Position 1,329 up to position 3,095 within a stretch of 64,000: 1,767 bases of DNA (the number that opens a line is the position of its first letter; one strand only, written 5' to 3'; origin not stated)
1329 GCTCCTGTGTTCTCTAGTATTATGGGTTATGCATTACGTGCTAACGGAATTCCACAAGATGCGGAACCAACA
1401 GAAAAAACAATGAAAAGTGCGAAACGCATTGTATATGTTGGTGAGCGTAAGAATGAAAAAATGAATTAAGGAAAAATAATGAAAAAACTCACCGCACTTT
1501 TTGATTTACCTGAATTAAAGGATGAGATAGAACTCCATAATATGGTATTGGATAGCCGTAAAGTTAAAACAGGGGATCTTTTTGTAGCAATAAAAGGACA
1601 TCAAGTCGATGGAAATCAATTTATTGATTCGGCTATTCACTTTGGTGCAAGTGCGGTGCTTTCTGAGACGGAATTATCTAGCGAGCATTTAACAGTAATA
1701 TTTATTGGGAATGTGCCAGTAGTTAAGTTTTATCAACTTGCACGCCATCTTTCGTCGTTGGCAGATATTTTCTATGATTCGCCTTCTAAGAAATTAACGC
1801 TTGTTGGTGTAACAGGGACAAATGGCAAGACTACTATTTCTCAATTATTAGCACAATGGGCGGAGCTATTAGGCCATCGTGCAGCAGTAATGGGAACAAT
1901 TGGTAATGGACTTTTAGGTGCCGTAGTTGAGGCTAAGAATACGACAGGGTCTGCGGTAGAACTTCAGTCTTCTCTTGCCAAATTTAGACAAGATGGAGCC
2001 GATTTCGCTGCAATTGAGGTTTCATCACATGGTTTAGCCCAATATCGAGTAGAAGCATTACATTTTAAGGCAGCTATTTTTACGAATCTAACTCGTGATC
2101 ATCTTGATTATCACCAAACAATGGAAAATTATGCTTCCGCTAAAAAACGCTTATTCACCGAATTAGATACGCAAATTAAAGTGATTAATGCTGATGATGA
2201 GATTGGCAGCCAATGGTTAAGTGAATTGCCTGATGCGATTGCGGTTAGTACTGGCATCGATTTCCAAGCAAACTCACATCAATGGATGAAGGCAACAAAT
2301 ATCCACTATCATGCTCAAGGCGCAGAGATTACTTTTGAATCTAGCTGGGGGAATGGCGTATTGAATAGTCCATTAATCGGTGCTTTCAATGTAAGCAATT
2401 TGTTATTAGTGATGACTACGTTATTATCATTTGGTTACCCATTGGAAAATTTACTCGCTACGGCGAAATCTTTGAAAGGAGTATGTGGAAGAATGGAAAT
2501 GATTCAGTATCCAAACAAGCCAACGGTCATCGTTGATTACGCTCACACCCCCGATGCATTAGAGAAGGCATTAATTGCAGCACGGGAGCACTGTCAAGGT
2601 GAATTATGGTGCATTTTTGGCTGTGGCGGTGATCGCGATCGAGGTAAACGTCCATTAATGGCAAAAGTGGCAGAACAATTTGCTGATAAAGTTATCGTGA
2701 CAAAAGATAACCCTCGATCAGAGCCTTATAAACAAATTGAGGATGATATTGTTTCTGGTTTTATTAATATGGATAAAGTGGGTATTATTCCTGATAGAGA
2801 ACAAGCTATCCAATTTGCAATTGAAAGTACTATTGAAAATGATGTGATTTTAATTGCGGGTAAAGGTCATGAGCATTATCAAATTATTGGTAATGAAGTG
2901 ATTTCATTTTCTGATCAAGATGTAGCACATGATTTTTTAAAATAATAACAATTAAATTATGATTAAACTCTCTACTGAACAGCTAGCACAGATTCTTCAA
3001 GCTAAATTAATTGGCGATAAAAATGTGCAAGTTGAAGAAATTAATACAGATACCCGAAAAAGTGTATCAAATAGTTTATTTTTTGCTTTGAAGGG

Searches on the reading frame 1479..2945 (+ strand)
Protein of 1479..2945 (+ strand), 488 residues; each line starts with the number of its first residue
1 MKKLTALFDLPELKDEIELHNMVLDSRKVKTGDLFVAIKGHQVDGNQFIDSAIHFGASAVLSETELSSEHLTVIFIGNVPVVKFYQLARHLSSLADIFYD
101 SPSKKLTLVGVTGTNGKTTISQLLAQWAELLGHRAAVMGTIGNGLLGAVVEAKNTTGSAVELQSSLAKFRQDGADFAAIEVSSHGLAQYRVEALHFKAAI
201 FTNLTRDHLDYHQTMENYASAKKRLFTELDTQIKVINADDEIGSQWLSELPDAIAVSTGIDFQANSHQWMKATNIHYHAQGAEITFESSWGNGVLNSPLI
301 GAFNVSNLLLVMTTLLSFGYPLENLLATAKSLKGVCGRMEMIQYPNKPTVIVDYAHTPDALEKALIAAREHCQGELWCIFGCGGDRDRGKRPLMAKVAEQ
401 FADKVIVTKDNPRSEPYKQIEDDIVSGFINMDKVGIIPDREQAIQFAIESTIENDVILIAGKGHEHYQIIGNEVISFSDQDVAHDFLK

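Call 10: find_encoding_contigs(protein=window:1479-2945:+, flank=10000, max_places=10)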
Protein window:1479-2945:+ (488 aa): 22 contigs read that carry it; 10 places shown.
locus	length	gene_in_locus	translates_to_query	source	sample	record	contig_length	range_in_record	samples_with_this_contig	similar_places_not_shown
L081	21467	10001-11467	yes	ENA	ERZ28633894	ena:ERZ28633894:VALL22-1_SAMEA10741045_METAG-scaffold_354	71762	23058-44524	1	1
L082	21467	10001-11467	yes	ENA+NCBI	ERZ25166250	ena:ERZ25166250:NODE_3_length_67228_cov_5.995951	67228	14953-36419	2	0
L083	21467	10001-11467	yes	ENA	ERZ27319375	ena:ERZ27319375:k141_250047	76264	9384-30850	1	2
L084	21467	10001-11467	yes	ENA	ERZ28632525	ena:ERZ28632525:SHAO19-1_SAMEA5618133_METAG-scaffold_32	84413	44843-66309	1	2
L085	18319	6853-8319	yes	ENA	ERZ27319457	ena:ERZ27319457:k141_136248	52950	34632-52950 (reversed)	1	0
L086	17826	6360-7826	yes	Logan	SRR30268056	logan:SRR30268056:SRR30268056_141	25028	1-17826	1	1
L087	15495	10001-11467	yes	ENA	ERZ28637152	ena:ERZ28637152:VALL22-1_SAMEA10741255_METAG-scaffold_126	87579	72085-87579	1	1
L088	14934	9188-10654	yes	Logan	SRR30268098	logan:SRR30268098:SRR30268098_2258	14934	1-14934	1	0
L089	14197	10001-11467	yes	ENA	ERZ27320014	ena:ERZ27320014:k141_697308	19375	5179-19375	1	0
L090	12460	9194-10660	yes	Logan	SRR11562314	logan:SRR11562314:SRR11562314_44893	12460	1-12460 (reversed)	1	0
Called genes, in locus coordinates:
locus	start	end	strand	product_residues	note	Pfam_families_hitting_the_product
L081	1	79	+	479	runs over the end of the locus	PF25058:ARM_TT21 (weak), PF24575:TPR_Slam, PF14559:TPR_19 (weak), PF04575:SlipAM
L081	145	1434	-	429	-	PF01595:CNNM, PF00571:CBS (weak), PF03471:CorC_HlyC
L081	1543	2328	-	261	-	PF01578:Cytochrom_C_asm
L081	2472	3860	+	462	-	PF02881:SRP54_N, PF06414:Zeta_toxin (faint), PF00448:SRP54, PF01656:CbiA (weak), PF02978:SRP_SPB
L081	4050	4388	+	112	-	PF27390:PM0253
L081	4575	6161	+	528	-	PF02554:CstA, PF27396:HI_1128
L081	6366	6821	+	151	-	PF02381:MraZ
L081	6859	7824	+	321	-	PF01795:Methyltransf_5, PF13847:Methyltransf_31 (faint)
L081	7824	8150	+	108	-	PF04999:FtsL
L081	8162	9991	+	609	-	PF03717:PBP_dimer, PF00905:Transpeptidase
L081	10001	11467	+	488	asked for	PF01225:Mur_ligase, PF08245:Mur_ligase_M, PF02875:Mur_ligase_C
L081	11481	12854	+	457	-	PF01225:Mur_ligase (weak), PF08245:Mur_ligase_M, PF02875:Mur_ligase_C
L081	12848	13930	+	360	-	PF00953:Glycos_transf_4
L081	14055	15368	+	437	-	PF21799:MurD-like_N, PF08245:Mur_ligase_M, PF02875:Mur_ligase_C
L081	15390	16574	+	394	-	PF01098:FTSW_RODA_SPOVE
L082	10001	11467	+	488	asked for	PF01225:Mur_ligase, PF08245:Mur_ligase_M, PF02875:Mur_ligase_C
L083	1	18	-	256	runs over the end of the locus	PF06738:ThrE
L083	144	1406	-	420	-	PF01595:CNNM, PF00571:CBS (weak), PF03471:CorC_HlyC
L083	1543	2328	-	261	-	PF01578:Cytochrom_C_asm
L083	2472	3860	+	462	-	PF02881:SRP54_N, PF06414:Zeta_toxin (faint), PF00448:SRP54, PF01656:CbiA (weak), PF02978:SRP_SPB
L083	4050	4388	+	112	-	PF27390:PM0253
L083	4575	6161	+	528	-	PF02554:CstA, PF27396:HI_1128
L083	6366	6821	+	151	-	PF02381:MraZ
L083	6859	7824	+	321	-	PF01795:Methyltransf_5, PF13847:Methyltransf_31 (faint)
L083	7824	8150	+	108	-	PF04999:FtsL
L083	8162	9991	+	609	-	PF03717:PBP_dimer, PF00905:Transpeptidase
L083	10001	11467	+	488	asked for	PF01225:Mur_ligase, PF08245:Mur_ligase_M, PF02875:Mur_ligase_C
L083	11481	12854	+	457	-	PF01225:Mur_ligase (weak), PF08245:Mur_ligase_M, PF02875:Mur_ligase_C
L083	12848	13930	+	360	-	PF00953:Glycos_transf_4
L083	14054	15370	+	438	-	PF21799:MurD-like_N, PF08245:Mur_ligase_M, PF02875:Mur_ligase_C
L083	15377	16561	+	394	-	PF01098:FTSW_RODA_SPOVE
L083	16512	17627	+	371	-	PF03033:Glyco_transf_28, PF13579:Glyco_trans_4_4 (weak), PF04101:Glyco_tran_28_C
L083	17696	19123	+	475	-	PF01225:Mur_ligase, PF08245:Mur_ligase_M, PF02875:Mur_ligase_C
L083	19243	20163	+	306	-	PF01820:Dala_Dala_lig_N, PF07478:Dala_Dala_lig_C, PF13535:ATP-grasp_4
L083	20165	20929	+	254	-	PF08478:POTRA_1, PF03799:FtsQ_DivIB_C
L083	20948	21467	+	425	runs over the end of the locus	PF02491:SHS2_FTSA, PF11104:PilM_2 (weak), PF06723:MreB_Mbl, PF14450:FtsA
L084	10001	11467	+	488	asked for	PF01225:Mur_ligase, PF08245:Mur_ligase_M, PF02875:Mur_ligase_C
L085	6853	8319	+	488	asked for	PF01225:Mur_ligase, PF08245:Mur_ligase_M, PF02875:Mur_ligase_C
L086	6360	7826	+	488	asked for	PF01225:Mur_ligase, PF08245:Mur_ligase_M, PF02875:Mur_ligase_C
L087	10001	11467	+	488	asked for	PF01225:Mur_ligase, PF08245:Mur_ligase_M, PF02875:Mur_ligase_C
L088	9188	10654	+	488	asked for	PF01225:Mur_ligase, PF08245:Mur_ligase_M, PF02875:Mur_ligase_C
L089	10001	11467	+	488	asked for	PF01225:Mur_ligase, PF08245:Mur_ligase_M, PF02875:Mur_ligase_C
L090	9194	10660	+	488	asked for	PF01225:Mur_ligase, PF08245:Mur_ligase_M, PF02875:Mur_ligase_C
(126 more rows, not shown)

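Call 14: find_homologous_proteins(query=L083:8162-9988:+, max_evalue=1e-100)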
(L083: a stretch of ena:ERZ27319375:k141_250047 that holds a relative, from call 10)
Query L083:8162-9988:+ (609 aa): 6868 proteins with E <= 1e-100 among 8000 candidates; the best 120 are listed.
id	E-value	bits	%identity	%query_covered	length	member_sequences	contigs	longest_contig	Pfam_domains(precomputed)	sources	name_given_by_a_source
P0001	0.0e+0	1320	100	100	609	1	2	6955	PF03717.21,PF00905.28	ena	-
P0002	0.0e+0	1320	100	100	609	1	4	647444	PF03717.21,PF00905.28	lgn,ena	-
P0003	0.0e+0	1319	100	100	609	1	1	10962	PF03717.21,PF00905.28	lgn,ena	-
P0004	0.0e+0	1318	99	100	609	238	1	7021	PF03717.21,PF00905.28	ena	-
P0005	0.0e+0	1316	99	100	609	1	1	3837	PF03717.21,PF00905.28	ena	-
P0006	0.0e+0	1310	99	100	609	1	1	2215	PF03717.21,PF00905.28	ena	-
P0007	0.0e+0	1250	93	100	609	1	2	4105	PF03717.21,PF21922.2,PF00905.28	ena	-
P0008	0.0e+0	1236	92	100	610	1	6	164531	PF03717.21,PF21922.2,PF00905.28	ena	-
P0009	0.0e+0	1235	92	100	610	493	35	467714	PF03717.21,PF21922.2,PF00905.28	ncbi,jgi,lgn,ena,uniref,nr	ncbi:MAG: peptidoglycan synthase [Haemophilus haemolyticus]|uniref:Peptidoglycan D,D-transpeptidase 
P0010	0.0e+0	1235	100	94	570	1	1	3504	PF03717.21,PF00905.28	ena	-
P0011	0.0e+0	1230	92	100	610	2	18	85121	PF03717.21,PF21922.2,PF00905.28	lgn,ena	-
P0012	0.0e+0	1230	92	100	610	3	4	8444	PF03717.21,PF21922.2,PF00905.28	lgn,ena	-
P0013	0.0e+0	1230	99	94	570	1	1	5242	PF03717.21,PF00905.28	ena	-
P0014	0.0e+0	1225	91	100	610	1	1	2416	PF03717.21,PF21922.2,PF00905.28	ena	-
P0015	0.0e+0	1223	91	100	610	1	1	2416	PF03717.21,PF21922.2,PF00905.28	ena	-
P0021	0.0e+0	1196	90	100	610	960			PF03717.21,PF21922.2,PF00905.28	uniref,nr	uniref:Peptidoglycan D,D-transpeptidase FtsI n=1 Tax=Haemophilus influenzae TaxID=727 RepID=R4NHB0_H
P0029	0.0e+0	1131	90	94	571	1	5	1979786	PF03717.21,PF21922.2,PF00905.28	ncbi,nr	ncbi:peptidoglycan synthase FtsI [Haemophilus influenzae]|nr:peptidoglycan synthase FtsI [Haemophilu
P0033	0.0e+0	1128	90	94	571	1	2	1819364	PF03717.21,PF21922.2,PF00905.28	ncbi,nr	ncbi:peptidoglycan synthase FtsI [Haemophilus influenzae]|nr:peptidoglycan synthase FtsI [Haemophilu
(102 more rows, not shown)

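Call 15: list_cluster_members(proteins=[P0004, P0021, P0009, P0002, window:1479-2942:+])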
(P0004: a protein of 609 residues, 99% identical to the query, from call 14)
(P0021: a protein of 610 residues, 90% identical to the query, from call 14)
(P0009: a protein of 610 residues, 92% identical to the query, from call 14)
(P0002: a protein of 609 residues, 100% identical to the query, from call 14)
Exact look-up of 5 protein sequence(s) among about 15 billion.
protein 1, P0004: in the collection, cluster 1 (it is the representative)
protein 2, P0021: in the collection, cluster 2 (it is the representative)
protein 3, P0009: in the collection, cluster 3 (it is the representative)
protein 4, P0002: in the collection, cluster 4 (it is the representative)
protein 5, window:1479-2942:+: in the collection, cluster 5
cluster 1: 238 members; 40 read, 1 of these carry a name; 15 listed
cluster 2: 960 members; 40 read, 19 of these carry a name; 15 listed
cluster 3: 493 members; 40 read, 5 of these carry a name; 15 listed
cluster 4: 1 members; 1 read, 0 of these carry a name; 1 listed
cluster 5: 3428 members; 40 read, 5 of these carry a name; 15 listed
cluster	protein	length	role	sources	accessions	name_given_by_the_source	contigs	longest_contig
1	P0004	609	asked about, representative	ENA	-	-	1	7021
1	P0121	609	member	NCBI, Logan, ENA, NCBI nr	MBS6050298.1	MAG: peptidoglycan synthase [Haemophilus haemolyticus] | peptidoglycan synthase [Haemophilus haemolyticus]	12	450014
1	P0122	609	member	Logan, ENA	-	-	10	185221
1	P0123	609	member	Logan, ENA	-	-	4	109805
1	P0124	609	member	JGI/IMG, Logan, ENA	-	-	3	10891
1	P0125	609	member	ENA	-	-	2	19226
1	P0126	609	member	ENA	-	-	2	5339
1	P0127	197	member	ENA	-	-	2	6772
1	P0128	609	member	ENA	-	-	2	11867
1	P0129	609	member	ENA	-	-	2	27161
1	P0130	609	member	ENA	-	-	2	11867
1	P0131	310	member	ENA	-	-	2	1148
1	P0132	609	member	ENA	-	-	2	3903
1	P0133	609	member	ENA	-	-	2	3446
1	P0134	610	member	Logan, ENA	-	-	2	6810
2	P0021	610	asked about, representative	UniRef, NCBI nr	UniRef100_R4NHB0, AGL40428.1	Peptidoglycan D,D-transpeptidase FtsI n=1 Tax=Haemophilus influenzae TaxID=727 ... | penicillin-binding protein 3 [Haemophilus influenzae]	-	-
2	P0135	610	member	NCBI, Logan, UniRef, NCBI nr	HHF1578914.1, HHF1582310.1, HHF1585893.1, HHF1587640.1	TPA: penicillin-binding transpeptidase domain-containing protein [Haemophilus influenzae] | penicillin-binding transpeptidase domain-containing protein n=1 Tax=Haemophilus ... | penicillin-binding transpeptidase domain-containing protein [Haemophilus influenzae]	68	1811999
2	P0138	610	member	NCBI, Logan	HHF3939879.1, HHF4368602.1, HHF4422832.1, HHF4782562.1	TPA: penicillin-binding transpeptidase domain-containing protein [Haemophilus influenzae]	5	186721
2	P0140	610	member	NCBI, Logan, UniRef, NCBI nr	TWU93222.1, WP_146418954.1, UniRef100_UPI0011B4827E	penicillin-binding transpeptidase domain-containing protein [Haemophilus influenzae] | penicillin-binding transpeptidase domain-containing protein n=1 Tax=Haemophilus ...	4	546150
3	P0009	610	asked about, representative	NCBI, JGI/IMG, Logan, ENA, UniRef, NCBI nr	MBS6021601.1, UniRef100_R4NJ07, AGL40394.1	MAG: peptidoglycan synthase [Haemophilus haemolyticus] | Peptidoglycan D,D-transpeptidase FtsI n=1 Tax=Haemophilus haemolyticus TaxID=726 ... | penicillin-binding protein 3 [Haemophilus haemolyticus]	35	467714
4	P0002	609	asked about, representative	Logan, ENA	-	-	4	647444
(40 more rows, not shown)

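Call 37: find_encoding_contigs(protein=P0029, flank=2000, max_places=1)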
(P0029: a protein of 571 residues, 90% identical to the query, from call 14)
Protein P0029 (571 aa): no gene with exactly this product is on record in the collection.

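Call 38: find_encoding_contigs(protein=P0033, flank=2000, max_places=1)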
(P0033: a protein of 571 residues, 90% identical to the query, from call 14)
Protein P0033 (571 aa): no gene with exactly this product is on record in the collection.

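Call 39: find_encoding_contigs(protein=P0138, flank=2000, max_places=1)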
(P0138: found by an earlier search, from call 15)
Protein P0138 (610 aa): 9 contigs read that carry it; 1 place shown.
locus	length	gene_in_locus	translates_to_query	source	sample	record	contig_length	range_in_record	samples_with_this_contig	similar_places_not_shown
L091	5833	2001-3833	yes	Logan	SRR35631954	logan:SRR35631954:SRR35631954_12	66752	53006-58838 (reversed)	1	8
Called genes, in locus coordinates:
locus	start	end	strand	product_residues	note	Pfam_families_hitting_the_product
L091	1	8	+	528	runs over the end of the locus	PF02554:CstA, PF27396:HI_1128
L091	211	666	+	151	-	PF02381:MraZ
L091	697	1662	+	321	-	PF01795:Methyltransf_5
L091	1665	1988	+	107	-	PF04999:FtsL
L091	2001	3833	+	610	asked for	PF03717:PBP_dimer, PF21922:PBP_dimer_2 (faint), PF00905:Transpeptidase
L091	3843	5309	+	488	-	PF01225:Mur_ligase, PF08245:Mur_ligase_M, PF02875:Mur_ligase_C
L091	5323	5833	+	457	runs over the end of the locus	PF08245:Mur_ligase_M, PF02875:Mur_ligase_C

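Call 40: find_encoding_contigs(protein=P0135, flank=2000, max_places=1)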
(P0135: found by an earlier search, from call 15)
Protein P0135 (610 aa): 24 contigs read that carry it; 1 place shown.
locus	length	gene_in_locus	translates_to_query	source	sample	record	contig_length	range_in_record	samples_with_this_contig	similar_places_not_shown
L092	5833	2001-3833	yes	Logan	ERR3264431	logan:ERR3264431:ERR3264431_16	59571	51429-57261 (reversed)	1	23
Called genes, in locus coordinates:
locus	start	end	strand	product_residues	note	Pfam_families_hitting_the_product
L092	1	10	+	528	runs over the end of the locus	PF02554:CstA, PF27396:HI_1128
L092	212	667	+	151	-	PF02381:MraZ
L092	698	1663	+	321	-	PF01795:Methyltransf_5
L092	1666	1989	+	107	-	PF04999:FtsL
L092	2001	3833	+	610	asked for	PF03717:PBP_dimer, PF21922:PBP_dimer_2 (faint), PF00905:Transpeptidase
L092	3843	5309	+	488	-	PF01225:Mur_ligase, PF08245:Mur_ligase_M, PF02875:Mur_ligase_C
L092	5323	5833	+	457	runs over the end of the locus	PF01225:Mur_ligase (faint), PF08245:Mur_ligase_M, PF02875:Mur_ligase_C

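Call 41: find_encoding_contigs(protein=P0140, flank=2000, max_places=1)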
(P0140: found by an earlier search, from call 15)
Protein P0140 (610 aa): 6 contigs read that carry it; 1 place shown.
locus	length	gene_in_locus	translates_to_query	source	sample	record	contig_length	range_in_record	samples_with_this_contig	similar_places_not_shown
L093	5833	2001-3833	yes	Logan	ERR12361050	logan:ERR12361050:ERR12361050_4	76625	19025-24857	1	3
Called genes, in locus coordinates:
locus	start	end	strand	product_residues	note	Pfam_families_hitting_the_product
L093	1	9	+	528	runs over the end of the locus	PF02554:CstA, PF27396:HI_1128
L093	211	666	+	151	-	PF02381:MraZ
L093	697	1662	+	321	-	PF01795:Methyltransf_5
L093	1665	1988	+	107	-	PF04999:FtsL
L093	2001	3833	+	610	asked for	PF03717:PBP_dimer, PF21922:PBP_dimer_2 (faint), PF00905:Transpeptidase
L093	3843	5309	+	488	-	PF01225:Mur_ligase, PF08245:Mur_ligase_M, PF02875:Mur_ligase_C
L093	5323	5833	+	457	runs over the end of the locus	PF01225:Mur_ligase (faint), PF08245:Mur_ligase_M, PF02875:Mur_ligase_C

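Call 62: find_encoding_contigs(protein=P0134, flank=6000, max_places=3)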
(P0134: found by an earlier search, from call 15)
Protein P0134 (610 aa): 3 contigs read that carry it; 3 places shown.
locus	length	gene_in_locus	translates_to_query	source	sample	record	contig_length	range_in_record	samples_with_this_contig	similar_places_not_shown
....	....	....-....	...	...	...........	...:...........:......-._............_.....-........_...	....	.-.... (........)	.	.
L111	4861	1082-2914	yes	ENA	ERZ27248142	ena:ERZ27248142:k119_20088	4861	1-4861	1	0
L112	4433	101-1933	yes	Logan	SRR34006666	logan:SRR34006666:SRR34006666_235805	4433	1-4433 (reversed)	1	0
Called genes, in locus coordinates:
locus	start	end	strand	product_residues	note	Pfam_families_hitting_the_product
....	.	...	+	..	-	?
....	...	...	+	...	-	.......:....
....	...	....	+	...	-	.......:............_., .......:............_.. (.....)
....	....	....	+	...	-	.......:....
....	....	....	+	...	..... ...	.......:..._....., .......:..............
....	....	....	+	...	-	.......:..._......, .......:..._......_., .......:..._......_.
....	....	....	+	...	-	?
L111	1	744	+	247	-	?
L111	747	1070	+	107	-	PF04999:FtsL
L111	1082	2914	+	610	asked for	PF03717:PBP_dimer, PF00905:Transpeptidase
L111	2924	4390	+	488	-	PF01225:Mur_ligase, PF08245:Mur_ligase_M, PF02875:Mur_ligase_C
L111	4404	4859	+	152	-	?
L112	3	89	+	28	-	?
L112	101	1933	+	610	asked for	PF03717:PBP_dimer, PF00905:Transpeptidase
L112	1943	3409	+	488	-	PF01225:Mur_ligase, PF08245:Mur_ligase_M, PF02875:Mur_ligase_C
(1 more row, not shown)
